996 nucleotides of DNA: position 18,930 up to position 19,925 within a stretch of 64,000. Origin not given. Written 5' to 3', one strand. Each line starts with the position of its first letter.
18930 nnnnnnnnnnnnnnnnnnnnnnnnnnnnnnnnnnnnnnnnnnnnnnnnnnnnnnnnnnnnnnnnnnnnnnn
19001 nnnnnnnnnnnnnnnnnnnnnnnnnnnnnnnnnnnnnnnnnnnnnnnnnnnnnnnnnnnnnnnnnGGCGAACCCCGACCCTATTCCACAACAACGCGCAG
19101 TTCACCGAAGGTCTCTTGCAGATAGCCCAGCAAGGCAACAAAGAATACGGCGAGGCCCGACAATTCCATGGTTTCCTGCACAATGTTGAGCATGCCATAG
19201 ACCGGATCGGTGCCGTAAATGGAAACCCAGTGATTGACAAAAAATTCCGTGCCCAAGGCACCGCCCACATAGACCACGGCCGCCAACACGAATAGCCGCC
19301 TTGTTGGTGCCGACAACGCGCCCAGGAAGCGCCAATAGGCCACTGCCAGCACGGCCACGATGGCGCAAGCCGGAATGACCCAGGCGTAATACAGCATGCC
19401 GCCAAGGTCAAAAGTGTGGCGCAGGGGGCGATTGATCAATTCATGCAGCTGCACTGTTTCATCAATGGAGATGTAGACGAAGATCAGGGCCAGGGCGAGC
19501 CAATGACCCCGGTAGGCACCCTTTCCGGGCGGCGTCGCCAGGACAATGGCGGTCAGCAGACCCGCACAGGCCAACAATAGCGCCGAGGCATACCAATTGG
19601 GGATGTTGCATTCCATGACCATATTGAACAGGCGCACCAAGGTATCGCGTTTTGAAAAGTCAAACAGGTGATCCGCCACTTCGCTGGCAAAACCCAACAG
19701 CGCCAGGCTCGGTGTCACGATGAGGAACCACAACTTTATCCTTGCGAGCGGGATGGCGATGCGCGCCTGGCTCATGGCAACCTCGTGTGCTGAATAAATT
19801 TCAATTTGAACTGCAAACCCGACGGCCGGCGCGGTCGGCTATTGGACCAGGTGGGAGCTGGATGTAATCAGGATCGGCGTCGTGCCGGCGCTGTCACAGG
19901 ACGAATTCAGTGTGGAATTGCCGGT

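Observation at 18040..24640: Orphan seven-gene operon: five TadE/TadG-like pseudopilins plus two unknown polytopic membrane proteins, with no Flp pilin, ATPase, secretin or TadB/C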

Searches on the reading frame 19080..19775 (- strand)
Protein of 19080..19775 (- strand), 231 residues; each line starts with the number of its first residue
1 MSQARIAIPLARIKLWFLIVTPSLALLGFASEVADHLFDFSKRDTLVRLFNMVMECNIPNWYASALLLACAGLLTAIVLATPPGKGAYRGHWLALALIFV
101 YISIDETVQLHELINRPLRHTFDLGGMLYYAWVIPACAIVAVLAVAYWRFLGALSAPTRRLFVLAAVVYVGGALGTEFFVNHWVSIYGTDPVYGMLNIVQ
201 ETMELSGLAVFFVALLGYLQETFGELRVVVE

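Call 3: search_protein_families(library=pfam, proteins=[window:19080-19775:-], max_evalue=0.1)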
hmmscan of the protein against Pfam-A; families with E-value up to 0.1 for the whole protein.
window:19080-19775:- (231 aa): 1 family
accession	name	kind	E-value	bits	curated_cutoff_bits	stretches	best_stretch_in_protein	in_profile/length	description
PF08592.16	Anthrone_oxy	-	0.065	13.9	27.3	0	131-181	9-58/106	Anthrone oxygenase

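Call 4: search_protein_families(library=ncbifam, proteins=[window:19080-19775:-], max_evalue=0.1)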
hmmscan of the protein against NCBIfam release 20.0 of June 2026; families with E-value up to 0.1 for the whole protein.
window:19080-19775:- (231 aa): 0 families

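Call 6: find_homologous_proteins(query=window:19080-19775:-)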
Query window:19080-19775:- (231 aa): 184 proteins with E <= 0.001 among 6645 candidates; the best 120 are listed.
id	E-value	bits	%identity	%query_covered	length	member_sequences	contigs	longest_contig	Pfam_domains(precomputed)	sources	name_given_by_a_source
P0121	7.2e-147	505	100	100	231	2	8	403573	-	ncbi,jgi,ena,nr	ncbi:MAG: hypothetical protein HN394_24065 [Rhodospirillaceae bacterium]|jgi:hypothetical protein|nr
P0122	4.4e-114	398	79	100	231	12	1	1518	-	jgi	jgi:hypothetical protein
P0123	4.8e-104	365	71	100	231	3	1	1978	-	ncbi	-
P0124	4.5e-102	359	71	100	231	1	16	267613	-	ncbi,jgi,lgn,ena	-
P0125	1.6e-93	331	68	100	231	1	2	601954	-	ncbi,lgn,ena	-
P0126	2.1e-85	304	62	97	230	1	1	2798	-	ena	-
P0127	5.1e-84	299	60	98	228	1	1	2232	-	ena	-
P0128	9.4e-82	292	62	97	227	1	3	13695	-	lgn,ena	-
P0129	1.5e-78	282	58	100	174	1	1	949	-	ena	-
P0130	5.0e-78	280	63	90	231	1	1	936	-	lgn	-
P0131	1.0e-74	269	100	55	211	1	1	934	-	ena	-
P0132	4.5e-52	195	66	59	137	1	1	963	-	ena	-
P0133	1.0e-49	187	49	91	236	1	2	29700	-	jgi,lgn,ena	-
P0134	1.9e-49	186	48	89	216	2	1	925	-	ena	-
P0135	2.6e-49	186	45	97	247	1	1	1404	-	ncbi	-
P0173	6.5e-36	142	38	93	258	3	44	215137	-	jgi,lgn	jgi:hypothetical protein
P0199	1.1e-32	132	40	91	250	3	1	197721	-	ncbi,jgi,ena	jgi:hypothetical protein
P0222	7.4e-30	122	37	86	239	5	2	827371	-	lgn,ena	-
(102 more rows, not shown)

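Call 18: search_solved_structures(query=A2, max_evalue=10)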
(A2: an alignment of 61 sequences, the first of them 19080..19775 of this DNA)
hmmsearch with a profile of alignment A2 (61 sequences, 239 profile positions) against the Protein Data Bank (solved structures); distinct sequences matched with E-value up to 10: 3.
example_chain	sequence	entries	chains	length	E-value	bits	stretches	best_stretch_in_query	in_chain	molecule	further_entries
7jk8_A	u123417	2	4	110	0.22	13.8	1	122-168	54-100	Multidrug SMR transporter | Multidrug transporter EmrE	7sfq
7qco_J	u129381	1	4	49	0.37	13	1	115-152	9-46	Photosystem I reaction center subunit IX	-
7mgx_A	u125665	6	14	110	3.6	9.8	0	122-168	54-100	Multidrug transporter EmrE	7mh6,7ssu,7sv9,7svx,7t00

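Call 27: predict_structure(alignment_id=A2)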
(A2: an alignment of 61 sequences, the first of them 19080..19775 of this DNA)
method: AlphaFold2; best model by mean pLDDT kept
length: 231 residues; sequences in the alignment: 61
mean_pLDDT: 92.1   pTM: 0.89
mean pLDDT of the five models: 92.1, 90.7, 90.3, 90.2, 88.4
residues with pLDDT >= 90: 179; 70-90: 49; 50-70: 3; < 50: 0
segments of 3 or more residues with pLDDT < 50: none
pLDDT, mean of each block of 10 residues (from residue 1): 77 96 93 86 80 83 97 96 85 98 93 93 95 96 97 97 98 96 95 93 97 97 83 73
secondary structure, 60 per line:
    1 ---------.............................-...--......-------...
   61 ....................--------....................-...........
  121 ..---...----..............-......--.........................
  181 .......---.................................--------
elements in order: H10-38 H45-50 H58-80 H89-108 H110-122 H133-146 H148-153 H156-187 H191-223

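Call 39: search_protein_families(library=pfam, alignment_id=A2, max_evalue=10)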
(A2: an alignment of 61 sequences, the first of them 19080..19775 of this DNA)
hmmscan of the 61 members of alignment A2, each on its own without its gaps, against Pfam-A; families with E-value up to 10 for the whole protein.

A. member 1, window:19080-19775:- (231 aa): 1 family
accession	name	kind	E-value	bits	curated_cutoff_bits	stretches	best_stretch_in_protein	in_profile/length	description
PF08592.16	Anthrone_oxy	-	0.065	13.9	27.3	1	131-181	9-58/106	Anthrone oxygenase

B. families by the number of members that match (of 61 scanned): 57 families (the first 25 are shown)
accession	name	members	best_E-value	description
PF13567.11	DUF4131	17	0.027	Domain of unknown function (DUF4131)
PF01757.29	Acyl_transf_3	11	3.2e-05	Acyltransferase domain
PF08592.16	Anthrone_oxy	6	0.015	Anthrone oxygenase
PF01252.23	Peptidase_A8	5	0.063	Signal peptidase (SPase) II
PF04290.18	DctQ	3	0.036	Tripartite ATP-independent periplasmic transporters, DctQ component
PF02690.20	Na_Pi_cotrans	2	0.0019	Na+/Pi-cotransporter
PF09843.14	DUF2070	2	0.033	Predicted membrane protein (DUF2070)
PF11026.13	DUF2721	2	0.04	Protein of unknown function (DUF2721)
PF02687.27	FtsX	2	0.053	FtsX-like permease C-terminal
PF11992.13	TgpA_N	2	0.81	TgpA N-terminal domain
PF13664.11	DUF4149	2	1.2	Domain of unknown function (DUF4149)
PF03956.18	Lys_export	1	0.01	Lysine exporter LysO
PF11846.14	Wzy_C_2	1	0.032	Virulence factor membrane-bound polymerase, C-terminal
PF07214.17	DUF1418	1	0.039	Protein of unknown function (DUF1418)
PF06197.19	DUF998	1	0.044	Protein of unknown function (DUF998)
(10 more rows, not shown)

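Call 41: find_encoding_contigs(protein=P0173, flank=6000, max_places=2)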
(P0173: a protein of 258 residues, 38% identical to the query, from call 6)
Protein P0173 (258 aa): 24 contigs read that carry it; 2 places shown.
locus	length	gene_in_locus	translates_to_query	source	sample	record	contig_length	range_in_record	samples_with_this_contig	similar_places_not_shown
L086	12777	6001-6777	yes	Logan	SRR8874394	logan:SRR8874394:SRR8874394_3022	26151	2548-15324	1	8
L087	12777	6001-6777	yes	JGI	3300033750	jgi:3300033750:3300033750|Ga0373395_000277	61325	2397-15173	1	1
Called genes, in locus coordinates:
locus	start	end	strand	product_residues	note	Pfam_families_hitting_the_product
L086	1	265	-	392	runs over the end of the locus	PF13439:Glyco_transf_4, PF13579:Glyco_trans_4_4, PF00534:Glycos_transf_1, PF13692:Glyco_trans_1_4, PF13524:Glyco_trans_1_2 (weak)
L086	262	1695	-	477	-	PF13579:Glyco_trans_4_4 (weak), PF13439:Glyco_transf_4, PF00534:Glycos_transf_1, PF13692:Glyco_trans_1_4, PF13524:Glyco_trans_1_2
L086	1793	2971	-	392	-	PF15632:ATPgrasp_Ter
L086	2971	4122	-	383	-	PF13439:Glyco_transf_4, PF13579:Glyco_trans_4_4, PF20706:GT4-conflict, PF00534:Glycos_transf_1, PF13692:Glyco_trans_1_4, PF13524:Glyco_trans_1_2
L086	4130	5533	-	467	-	PF04932:Wzy_C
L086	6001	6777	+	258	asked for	-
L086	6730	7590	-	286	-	PF01522:Polysacc_deac_1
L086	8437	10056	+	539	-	PF02368:Big_2 (weak), PF02369:Big_1 (faint), PF26182:Ig_NUP210_5th (faint), PF02368:Big_2 (weak), PF26918:Ig_Eae (weak), PF02368:Big_2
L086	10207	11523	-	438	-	PF13439:Glyco_transf_4, PF13579:Glyco_trans_4_4, PF13692:Glyco_trans_1_4, PF00534:Glycos_transf_1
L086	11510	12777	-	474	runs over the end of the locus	PF00501:AMP-binding (weak), PF27533:CapK_C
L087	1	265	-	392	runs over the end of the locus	PF13439:Glyco_transf_4, PF13579:Glyco_trans_4_4, PF00534:Glycos_transf_1, PF13692:Glyco_trans_1_4, PF13524:Glyco_trans_1_2 (weak)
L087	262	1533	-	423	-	PF13579:Glyco_trans_4_4 (weak), PF13439:Glyco_transf_4, PF00534:Glycos_transf_1, PF13692:Glyco_trans_1_4, PF13524:Glyco_trans_1_2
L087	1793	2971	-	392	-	PF15632:ATPgrasp_Ter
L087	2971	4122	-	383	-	PF13439:Glyco_transf_4, PF13579:Glyco_trans_4_4, PF20706:GT4-conflict, PF00534:Glycos_transf_1, PF13692:Glyco_trans_1_4, PF13524:Glyco_trans_1_2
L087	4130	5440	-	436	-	PF04932:Wzy_C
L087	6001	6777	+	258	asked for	-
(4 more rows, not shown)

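Call 42: find_encoding_contigs(protein=P0222, flank=6000, max_places=2)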
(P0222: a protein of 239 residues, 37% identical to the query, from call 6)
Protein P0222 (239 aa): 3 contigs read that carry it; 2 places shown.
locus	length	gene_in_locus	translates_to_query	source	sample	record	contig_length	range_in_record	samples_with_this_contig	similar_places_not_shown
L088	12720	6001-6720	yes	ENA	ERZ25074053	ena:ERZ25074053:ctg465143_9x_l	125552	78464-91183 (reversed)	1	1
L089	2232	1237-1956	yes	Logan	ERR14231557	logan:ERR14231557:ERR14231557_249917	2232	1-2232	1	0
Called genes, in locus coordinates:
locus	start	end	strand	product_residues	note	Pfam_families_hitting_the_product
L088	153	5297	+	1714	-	PF14559:TPR_19 (faint), PF03704:BTAD, PF00515:TPR_1 (faint), PF07719:TPR_2 (faint), PF13181:TPR_8 (faint), PF13428:TPR_14 (faint), PF13414:TPR_11 (faint), PF04052:TolB_N (faint), +2 more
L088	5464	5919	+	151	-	PF00515:TPR_1 (faint), PF13431:TPR_17 (faint), PF07719:TPR_2 (faint), PF13424:TPR_12 (faint), PF07721:TPR_4 (faint), PF13174:TPR_6 (faint), PF13432:TPR_16 (faint)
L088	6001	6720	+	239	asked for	-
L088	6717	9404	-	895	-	PF00330:Aconitase, PF00694:Aconitase_C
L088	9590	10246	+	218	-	PF00005:ABC_tran, PF02463:SMC_N (faint), PF13304:AAA_21 (faint)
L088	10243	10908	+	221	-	PF03379:CcmB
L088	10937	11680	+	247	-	PF01578:Cytochrom_C_asm, PF27518:CcmC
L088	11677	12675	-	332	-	PF08450:SGL (faint), PF13449:Phytase-like (faint), PF17170:DUF5128 (faint), PF25021:TEN_NHL (faint), PF01436:NHL, PF23500:DUF7133 (faint), PF01436:NHL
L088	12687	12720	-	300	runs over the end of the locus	PF13557:Phenol_MetA_deg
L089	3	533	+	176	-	?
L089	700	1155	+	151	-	PF00515:TPR_1 (faint), PF13431:TPR_17 (faint), PF07719:TPR_2 (faint), PF13424:TPR_12 (faint), PF07721:TPR_4 (faint), PF13174:TPR_6 (faint), PF13432:TPR_16 (faint)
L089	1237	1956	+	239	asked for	-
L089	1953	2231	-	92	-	?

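Call 43: find_encoding_contigs(protein=P0199, flank=6000, max_places=2)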
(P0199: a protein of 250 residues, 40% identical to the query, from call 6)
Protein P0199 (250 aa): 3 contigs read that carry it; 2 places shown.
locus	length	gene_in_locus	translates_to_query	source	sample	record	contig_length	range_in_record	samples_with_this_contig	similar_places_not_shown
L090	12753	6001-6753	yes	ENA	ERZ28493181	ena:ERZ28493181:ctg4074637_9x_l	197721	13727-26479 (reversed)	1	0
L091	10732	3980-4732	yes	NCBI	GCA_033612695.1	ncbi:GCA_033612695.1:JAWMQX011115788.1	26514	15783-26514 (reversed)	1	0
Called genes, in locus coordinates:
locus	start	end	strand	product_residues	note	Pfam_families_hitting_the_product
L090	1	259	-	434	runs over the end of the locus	PF00743:FMO-like, PF01266:DAO (faint), PF07992:Pyr_redox_2, PF13450:NAD_binding_8 (weak), PF13454:NAD_binding_9 (weak), PF13738:Pyr_redox_3, PF13434:Lys_Orn_oxgnase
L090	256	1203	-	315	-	PF01073:3Beta_HSD, PF01370:Epimerase, PF04321:RmlD_sub_bind, PF07993:NAD_binding_4 (faint), PF13460:NAD_binding_10 (faint), PF16363:GDP_Man_Dehyd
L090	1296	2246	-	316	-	PF11583:AurF (weak)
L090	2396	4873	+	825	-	PF00486:Trans_reg_C, PF13401:AAA_22 (faint), PF25872:HTH_77, PF13424:TPR_12 (weak)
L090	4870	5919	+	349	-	PF04199:Cyclase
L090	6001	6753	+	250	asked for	-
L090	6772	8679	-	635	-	PF08448:PAS_4 (faint), PF13188:PAS_8 (weak), PF13426:PAS_9 (weak), PF00512:HisKA, PF02518:HATPase_c, PF00072:Response_reg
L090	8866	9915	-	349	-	PF12625:Arabinose_bd, PF12833:HTH_18, PF00165:HTH_AraC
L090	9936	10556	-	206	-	PF13590:DUF4136 (weak)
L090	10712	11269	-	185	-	PF04343:DUF488, PF22751:DUF488-N3a (weak)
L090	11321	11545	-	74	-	PF07311:Dodecin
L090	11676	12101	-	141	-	PF12802:MarR_2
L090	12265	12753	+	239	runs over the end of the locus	PF22290:DmmA-like_N (faint), PF00175:NAD_binding_1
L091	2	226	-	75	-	?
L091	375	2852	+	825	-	PF00486:Trans_reg_C, PF13401:AAA_22 (faint), PF25872:HTH_77, PF13424:TPR_12 (weak)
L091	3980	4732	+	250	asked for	-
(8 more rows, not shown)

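Call 76: search_protein_families(library=phrogs, proteins=[window:19080-19775:-], max_evalue=0.01)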
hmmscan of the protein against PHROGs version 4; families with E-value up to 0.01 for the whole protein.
window:19080-19775:- (231 aa): 0 families

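Call 77: search_protein_families(library=padloc, proteins=[window:19080-19775:-], max_evalue=0.01)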
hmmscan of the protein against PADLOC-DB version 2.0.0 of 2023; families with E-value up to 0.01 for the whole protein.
window:19080-19775:- (231 aa): 0 families

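Call 78: find_encoding_contigs(protein=P0121, flank=10000, max_places=3)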
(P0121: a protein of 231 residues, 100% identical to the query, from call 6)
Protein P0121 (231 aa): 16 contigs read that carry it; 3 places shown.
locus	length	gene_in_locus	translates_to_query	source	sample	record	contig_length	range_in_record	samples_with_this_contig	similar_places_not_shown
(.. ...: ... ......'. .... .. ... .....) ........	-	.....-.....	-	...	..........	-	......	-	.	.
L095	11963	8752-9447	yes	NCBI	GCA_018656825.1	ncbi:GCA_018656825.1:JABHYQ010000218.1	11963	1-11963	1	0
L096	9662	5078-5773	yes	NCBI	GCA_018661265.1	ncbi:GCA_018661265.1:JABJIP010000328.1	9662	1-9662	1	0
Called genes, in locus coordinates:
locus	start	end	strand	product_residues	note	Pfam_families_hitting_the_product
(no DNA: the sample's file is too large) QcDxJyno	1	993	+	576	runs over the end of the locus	PF07969:Amidohydro_3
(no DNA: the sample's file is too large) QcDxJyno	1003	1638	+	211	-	PF00440:TetR_N, PF17932:TetR_C_24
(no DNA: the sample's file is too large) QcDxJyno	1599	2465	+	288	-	PF27522:YDMC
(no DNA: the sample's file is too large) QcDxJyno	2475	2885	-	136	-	PF13474:SnoaL_3, PF14534:DUF4440, PF12680:SnoaL_2 (weak)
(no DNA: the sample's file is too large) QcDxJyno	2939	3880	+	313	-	PF00378:ECH_1, PF16113:ECH_2, PF00378:ECH_1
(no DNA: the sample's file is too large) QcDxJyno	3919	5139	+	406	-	PF00155:Aminotran_1_2, PF01053:Cys_Met_Meta_PP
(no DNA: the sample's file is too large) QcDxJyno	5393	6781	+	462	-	PF13400:Tad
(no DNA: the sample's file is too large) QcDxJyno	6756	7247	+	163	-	PF07811:TadE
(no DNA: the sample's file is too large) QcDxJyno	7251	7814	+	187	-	PF07811:TadE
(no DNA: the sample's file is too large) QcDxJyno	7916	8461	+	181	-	PF07811:TadE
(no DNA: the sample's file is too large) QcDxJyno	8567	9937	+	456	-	PF13400:Tad (weak), PF09977:Tad_C (weak), PF23981:DUF7305 (weak)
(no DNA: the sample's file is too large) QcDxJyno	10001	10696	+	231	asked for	-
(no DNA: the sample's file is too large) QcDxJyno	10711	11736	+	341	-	-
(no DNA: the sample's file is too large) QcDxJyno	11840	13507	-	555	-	PF02776:TPP_enzyme_N, PF00205:TPP_enzyme_M, PF02775:TPP_enzyme_C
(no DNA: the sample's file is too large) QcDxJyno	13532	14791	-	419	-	PF00501:AMP-binding, PF13193:AMP-binding_C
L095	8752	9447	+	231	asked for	-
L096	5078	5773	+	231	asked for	-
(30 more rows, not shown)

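Call 84: find_related_loci(query=A3, collection=metagenome_contigs, flank=8000)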
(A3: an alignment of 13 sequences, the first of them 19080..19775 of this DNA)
Query A3 (231 aa) in metagenome_contigs; peptide patterns used: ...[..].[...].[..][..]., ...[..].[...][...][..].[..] (x = any residue, [..] = any of these).
600 stretches matched a pattern (row limit reached: there are more); 414 encode a relative of the query (tblastn E <= 1e-3); the best 80 are kept; 80 distinct loci.
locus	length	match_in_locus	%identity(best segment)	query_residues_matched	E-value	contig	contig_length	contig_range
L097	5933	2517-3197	38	5-231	6e-53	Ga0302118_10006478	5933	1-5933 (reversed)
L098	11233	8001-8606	47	28-228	1e-46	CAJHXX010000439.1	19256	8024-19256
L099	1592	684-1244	45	46-231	5e-47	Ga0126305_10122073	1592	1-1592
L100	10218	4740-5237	49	51-219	8e-46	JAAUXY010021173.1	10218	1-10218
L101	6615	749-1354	41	30-230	2e-45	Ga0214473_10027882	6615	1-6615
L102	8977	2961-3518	47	28-219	7e-45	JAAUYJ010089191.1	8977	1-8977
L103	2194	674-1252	41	40-228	3e-45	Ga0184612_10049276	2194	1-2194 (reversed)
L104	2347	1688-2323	43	5-219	3e-44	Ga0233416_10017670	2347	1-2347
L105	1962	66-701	43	5-219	2e-44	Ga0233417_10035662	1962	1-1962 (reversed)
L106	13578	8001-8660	40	6-228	1e-43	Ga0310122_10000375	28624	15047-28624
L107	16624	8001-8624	50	23-229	4e-43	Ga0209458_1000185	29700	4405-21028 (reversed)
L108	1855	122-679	41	43-223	2e-43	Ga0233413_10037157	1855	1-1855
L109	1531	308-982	34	5-231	1e-43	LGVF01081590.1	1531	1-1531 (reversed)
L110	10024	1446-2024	43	24-219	1e-42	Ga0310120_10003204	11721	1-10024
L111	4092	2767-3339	43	24-218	1e-42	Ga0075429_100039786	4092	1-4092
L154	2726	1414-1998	43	24-216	8e-36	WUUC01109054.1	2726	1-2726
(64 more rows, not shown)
